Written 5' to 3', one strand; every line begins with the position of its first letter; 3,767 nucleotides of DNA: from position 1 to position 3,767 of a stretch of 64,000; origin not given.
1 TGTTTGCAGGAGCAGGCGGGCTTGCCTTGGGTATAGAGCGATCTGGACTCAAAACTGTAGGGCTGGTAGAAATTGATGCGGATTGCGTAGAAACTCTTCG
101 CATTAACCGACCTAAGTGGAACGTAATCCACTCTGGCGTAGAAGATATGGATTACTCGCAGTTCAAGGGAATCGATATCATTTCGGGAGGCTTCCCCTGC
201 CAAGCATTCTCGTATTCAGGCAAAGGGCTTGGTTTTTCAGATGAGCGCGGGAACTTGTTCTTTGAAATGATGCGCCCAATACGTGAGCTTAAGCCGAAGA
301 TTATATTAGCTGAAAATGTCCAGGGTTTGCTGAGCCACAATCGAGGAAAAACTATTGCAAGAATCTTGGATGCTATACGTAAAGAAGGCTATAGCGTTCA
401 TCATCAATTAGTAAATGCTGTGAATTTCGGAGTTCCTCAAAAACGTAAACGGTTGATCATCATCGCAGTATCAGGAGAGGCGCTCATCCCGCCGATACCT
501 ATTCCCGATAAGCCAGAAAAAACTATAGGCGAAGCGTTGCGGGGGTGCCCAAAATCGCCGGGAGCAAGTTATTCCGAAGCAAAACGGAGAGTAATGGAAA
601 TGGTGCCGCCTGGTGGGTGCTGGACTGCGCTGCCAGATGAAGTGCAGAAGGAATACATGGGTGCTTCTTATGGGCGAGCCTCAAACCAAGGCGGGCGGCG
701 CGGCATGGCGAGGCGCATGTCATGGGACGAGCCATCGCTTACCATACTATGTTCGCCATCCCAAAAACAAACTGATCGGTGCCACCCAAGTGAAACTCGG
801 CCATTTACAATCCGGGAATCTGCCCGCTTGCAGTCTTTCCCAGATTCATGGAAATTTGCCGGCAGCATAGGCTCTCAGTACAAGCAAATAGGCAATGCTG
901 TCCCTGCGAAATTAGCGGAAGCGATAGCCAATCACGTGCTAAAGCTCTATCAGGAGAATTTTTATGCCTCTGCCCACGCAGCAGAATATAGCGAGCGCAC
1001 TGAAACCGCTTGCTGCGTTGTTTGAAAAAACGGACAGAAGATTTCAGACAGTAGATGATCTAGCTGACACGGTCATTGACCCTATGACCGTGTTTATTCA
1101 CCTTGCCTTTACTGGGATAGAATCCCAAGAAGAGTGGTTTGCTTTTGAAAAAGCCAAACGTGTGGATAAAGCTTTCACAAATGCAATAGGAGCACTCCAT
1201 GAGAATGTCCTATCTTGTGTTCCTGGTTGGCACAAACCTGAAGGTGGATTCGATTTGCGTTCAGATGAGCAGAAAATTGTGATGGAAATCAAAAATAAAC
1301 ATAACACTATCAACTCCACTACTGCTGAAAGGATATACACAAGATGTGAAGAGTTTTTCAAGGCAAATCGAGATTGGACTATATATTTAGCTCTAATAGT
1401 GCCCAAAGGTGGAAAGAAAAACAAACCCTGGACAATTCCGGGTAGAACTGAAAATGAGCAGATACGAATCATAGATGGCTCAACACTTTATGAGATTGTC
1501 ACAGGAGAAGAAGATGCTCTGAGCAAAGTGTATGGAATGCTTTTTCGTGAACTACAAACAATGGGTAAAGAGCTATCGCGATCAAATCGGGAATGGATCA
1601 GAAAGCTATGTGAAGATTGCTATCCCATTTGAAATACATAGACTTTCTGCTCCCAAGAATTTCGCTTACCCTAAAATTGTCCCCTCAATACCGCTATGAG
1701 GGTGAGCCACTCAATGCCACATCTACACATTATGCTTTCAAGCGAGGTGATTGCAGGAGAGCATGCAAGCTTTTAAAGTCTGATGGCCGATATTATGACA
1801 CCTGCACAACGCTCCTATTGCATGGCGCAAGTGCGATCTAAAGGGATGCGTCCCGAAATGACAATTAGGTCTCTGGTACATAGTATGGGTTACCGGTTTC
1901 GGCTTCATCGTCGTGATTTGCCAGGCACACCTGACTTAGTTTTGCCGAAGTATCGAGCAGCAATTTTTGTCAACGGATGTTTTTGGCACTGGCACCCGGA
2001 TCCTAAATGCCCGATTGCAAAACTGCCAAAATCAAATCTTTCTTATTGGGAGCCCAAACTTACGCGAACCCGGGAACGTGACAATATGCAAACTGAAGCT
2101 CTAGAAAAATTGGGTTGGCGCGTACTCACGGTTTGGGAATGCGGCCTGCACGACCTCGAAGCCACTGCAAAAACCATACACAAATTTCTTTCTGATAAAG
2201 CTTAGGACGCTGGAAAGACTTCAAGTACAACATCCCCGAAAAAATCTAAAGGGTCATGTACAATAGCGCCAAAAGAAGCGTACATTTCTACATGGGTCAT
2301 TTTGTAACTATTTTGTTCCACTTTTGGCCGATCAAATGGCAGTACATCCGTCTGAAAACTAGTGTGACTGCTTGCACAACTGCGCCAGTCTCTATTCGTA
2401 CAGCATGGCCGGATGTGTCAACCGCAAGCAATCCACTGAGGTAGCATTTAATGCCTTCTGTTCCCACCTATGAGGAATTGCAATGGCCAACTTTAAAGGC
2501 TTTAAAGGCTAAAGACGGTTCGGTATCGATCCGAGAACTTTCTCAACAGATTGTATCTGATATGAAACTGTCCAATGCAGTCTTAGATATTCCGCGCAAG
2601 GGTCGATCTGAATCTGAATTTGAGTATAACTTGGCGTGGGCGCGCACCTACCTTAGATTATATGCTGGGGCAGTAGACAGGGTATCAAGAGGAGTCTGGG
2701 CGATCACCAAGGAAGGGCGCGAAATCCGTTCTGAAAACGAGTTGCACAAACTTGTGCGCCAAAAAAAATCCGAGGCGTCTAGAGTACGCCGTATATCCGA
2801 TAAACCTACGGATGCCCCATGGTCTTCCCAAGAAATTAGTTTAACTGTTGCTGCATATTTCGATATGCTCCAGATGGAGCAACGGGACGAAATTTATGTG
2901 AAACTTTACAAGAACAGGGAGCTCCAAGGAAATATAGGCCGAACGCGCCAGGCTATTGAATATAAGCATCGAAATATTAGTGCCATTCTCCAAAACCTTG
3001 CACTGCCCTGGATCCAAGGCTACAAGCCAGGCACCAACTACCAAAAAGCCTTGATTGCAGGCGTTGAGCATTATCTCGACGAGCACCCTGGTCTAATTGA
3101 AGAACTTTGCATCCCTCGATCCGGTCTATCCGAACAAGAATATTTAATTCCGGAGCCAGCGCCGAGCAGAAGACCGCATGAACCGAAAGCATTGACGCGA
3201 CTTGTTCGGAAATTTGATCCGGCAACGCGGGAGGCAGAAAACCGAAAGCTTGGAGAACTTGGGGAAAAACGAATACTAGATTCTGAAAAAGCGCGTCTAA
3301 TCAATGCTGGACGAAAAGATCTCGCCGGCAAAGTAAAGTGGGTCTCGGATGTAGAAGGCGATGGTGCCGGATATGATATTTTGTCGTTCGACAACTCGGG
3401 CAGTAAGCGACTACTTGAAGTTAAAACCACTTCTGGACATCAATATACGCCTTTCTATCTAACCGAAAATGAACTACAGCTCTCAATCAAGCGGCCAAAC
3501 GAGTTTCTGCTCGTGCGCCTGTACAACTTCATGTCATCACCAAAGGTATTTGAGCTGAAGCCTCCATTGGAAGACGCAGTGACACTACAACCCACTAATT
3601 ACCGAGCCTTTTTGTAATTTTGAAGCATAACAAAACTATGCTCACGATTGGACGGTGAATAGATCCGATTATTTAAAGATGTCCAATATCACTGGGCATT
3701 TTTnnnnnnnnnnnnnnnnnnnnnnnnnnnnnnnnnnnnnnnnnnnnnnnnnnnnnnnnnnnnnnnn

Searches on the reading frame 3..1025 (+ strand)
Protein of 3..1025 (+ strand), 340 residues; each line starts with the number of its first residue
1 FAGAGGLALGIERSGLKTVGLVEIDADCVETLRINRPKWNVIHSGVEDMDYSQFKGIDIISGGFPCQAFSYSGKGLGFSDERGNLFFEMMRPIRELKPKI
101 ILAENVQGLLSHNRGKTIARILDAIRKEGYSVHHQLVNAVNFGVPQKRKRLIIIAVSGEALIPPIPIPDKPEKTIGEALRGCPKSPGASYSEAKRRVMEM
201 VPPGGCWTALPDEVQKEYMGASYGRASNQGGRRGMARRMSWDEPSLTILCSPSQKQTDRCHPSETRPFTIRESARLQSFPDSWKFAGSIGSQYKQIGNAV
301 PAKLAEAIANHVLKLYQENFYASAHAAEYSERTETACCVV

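Call 3: search_protein_families(library=pfam, proteins=[window:3-1025:+], max_evalue=0.1)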
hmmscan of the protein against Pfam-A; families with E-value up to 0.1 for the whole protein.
window:3-1025:+ (340 aa): 3 families
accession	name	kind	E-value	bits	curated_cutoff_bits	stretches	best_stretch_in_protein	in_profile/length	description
PF00145.23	DNA_methylase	-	7.7e-76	256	22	1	1-312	7-322/324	C-5 cytosine-specific DNA methylase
PF05211.17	NLBH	-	0.012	15.7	24.6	1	95-162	64-130/254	Neuraminyllactose-binding hemagglutinin precursor (NLBH)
PF25280.1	POTRA2_Toc75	-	0.062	13.9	27.5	0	299-331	66-98/112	Toc75-like, second POTRA domain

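Call 4: search_protein_families(library=padloc, proteins=[window:3-1025:+], max_evalue=0.1)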
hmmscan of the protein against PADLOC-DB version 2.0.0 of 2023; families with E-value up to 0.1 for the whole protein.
window:3-1025:+ (340 aa): 64 families (the best 25 are shown)
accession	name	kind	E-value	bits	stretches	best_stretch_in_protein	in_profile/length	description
PDLC03330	MTase_II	-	9.8e-109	362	1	1-314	105-424/430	Type II methyltransferase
PDLC03378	MTase_II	-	6.8e-94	313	1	1-323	9-337/344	Type II methyltransferase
PDLC03272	MTase_II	-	5.8e-92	306.9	1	1-325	81-399/407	Type II methyltransferase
PDLC00026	DruM2|DruM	-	5.3e-81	270.8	1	1-328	11-330/336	DNA cytosine methylase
PDLC03234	MTase_II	-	1.2e-76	256.4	2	1-184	11-204/375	Type II methyltransferase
PDLC00033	DruM2|DruM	-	1.9e-73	245.9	1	1-315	28-363/368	DNA cytosine methylase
PDLC03307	MTase_II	-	2.4e-64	215.9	1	1-319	7-372/382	Type II methyltransferase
PDLC03326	MTase_II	-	2.3e-62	209.5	2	1-186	11-203/412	Type II methyltransferase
PDLC03237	MTase_II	-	2.2e-57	192.7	2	1-160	800-972/1036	Type II methyltransferase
PDLC00029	DruM2|DruM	-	1.8e-54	183.3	2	2-181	12-191/329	DNA cytosine methylase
PDLC02650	DrmMII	-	5e-54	181.8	2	119-312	205-414/435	DrmMII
PDLC00027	DruM2|DruM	-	2.9e-53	179.5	2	1-160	18-175/361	DNA cytosine methylase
PDLC00031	DruM2|DruM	-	2.4e-51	172.9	2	1-251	18-251/361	DNA cytosine methylase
PDLC02648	DrmMII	-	1.2e-45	154.3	2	1-173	28-244/468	DrmMII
PDLC02649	DrmMII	-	1.5e-45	154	3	42-159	101-222/422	DrmMII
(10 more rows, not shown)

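Call 5: search_protein_families(library=ncbifam, proteins=[window:3-1025:+], max_evalue=0.1)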
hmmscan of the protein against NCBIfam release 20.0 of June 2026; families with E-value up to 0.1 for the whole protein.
window:3-1025:+ (340 aa): 3 families
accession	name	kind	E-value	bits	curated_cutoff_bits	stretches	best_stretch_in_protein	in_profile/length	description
TIGR00675.1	dcm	superfamily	4.3e-70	236.9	100.65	1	1-311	5-328/329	DNA (cytosine-5-)-methyltransferase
NF007772.0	PRK10458.1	subfamily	7.3e-15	54.5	710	1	57-135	170-257/472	DNA cytosine methylase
NF005701.0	PRK07512.1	equivalog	0.062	11.6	528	1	46-134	224-310/516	L-aspartate oxidase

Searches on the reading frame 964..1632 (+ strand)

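Call 3: search_protein_families(library=pfam, proteins=[window:964-1632:+], max_evalue=0.1)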
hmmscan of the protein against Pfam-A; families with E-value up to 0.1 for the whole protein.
window:964-1632:+ (222 aa): 1 family
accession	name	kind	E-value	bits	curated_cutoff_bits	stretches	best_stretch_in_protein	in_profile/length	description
PF09553.16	RE_Eco47II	-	1.1e-37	130.1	25.9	1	11-194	11-194/202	Eco47II restriction endonuclease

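Call 4: search_protein_families(library=padloc, proteins=[window:964-1632:+], max_evalue=0.1)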
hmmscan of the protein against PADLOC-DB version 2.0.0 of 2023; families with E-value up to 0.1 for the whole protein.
window:964-1632:+ (222 aa): 2 families
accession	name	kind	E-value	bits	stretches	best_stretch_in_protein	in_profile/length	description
PDLC03470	REase_II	-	9.4e-25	85.7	1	19-190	21-210/266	Type II restriction enzyme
PDLC03172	Specificity_I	-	0.02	12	1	3-54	157-206/431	Type I specificity subunit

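Call 5: search_protein_families(library=ncbifam, proteins=[window:964-1632:+], max_evalue=0.1)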
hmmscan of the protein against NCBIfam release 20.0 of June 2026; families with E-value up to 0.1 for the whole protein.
window:964-1632:+ (222 aa): 0 families

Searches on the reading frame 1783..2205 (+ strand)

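Call 3: search_protein_families(library=pfam, proteins=[window:1783-2205:+], max_evalue=0.1)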
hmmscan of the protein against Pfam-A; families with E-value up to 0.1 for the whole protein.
window:1783-2205:+ (140 aa): 3 families
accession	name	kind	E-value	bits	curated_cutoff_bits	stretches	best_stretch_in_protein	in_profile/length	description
PF03852.21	Vsr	-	1.1e-28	99.3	27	1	2-71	1-70/74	DNA mismatch endonuclease Vsr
PF18741.7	MTES_1575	-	0.0052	17.3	38.2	1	94-120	53-79/96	REase_MTES_1575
PF04480.18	DUF559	-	0.036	14.4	20.6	1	96-136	67-108/109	Protein of unknown function (DUF559)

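Call 4: search_protein_families(library=padloc, proteins=[window:1783-2205:+], max_evalue=0.1)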
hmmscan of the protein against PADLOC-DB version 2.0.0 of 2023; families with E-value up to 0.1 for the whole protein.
window:1783-2205:+ (140 aa): 4 families
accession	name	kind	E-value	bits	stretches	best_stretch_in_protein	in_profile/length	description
PDLC03397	Vsr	-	7.5e-27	92.4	1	1-127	1-124/156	Type II nicking endonuclease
PDLC05009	PDC-S37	-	0.0019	14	1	95-119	1296-1320/1550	-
PDLC03678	HEase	-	0.0054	14.4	1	85-136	208-258/266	homing endonuclease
PDLC02194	Hhe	-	0.013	10.7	1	87-120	1732-1763/1911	-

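Call 5: search_protein_families(library=ncbifam, proteins=[window:1783-2205:+], max_evalue=0.1)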
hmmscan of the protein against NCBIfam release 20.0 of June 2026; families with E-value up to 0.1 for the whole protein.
window:1783-2205:+ (140 aa): 3 families
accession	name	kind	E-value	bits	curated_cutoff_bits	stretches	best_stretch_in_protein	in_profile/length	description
TIGR00632.1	vsr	subfamily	4.4e-43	146.4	97.85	1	1-120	1-118/119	DNA mismatch endonuclease Vsr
NF058533.1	antiphage_ProA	equivalog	0.041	11.2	1500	1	96-133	1662-1700/1903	anti-phage protein ProA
NF042953.1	Hhe_antiphage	equivalog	0.083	10.2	2000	1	96-119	1639-1662/1797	DUF4011 domain-containing anti-phage protein Hhe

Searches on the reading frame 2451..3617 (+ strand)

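Call 3: search_protein_families(library=pfam, proteins=[window:2451-3617:+], max_evalue=0.1)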
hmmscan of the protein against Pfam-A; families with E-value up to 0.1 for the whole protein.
window:2451-3617:+ (388 aa): 3 families
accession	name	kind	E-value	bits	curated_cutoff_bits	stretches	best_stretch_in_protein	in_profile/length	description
PF13020.12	NOV_C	-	2.2e-18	66.5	22.1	1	271-368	1-90/91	Protein NO VEIN, C-terminal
PF14338.12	Mrr_N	-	6.9e-17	61.8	29.5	1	7-92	1-84/87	Mrr N-terminal domain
PF17318.7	DUF5361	-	0.014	15.7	26.8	1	70-90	7-27/36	Family of unknown function (DUF5361)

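Call 4: search_protein_families(library=padloc, proteins=[window:2451-3617:+], max_evalue=0.1)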
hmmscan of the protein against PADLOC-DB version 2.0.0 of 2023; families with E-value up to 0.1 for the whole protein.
window:2451-3617:+ (388 aa): 10 families
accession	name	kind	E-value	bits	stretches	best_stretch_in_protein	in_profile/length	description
PDLC05008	PDC-S36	-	5.9e-100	332.6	1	121-386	4-277/280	-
PDLC04021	PD-T4-1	-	3.9e-15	53.7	1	259-384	242-373/383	-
PDLC03964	TmtA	-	1.6e-13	47.7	1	255-374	1397-1518/1538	-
PDLC03965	TmtA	-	1.5e-10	37.8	1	254-368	1228-1332/1370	-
PDLC03972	TmtA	-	8.5e-09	32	1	270-365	1197-1277/1302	-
PDLC04022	PD-T4-1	-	5.8e-08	30.3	1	265-345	81-162/216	-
PDLC03657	mREase_IV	-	1.8e-07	28.8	1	3-97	2-96/317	Type IV methyl-directed restriction enzyme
PDLC03968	TmtA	-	0.00098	14.8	1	47-355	1217-1434/1486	-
PDLC03970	TmtA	-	0.014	11.3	1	247-361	1408-1519/1552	-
PDLC00972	Cas9b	-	0.031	10.7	1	87-170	409-491/802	CRISPR system subtype II-B RNA-guided endonuclease Cas9/Csx12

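Call 5: search_protein_families(library=ncbifam, proteins=[window:2451-3617:+], max_evalue=0.1)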
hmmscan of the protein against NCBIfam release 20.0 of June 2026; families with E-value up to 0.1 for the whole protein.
window:2451-3617:+ (388 aa): 0 families

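Call 49: search_protein_families(library=phrogs, proteins=[window:2451-3617:+], max_evalue=0.001)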
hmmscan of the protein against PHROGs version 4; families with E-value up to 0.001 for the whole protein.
window:2451-3617:+ (388 aa): 0 families
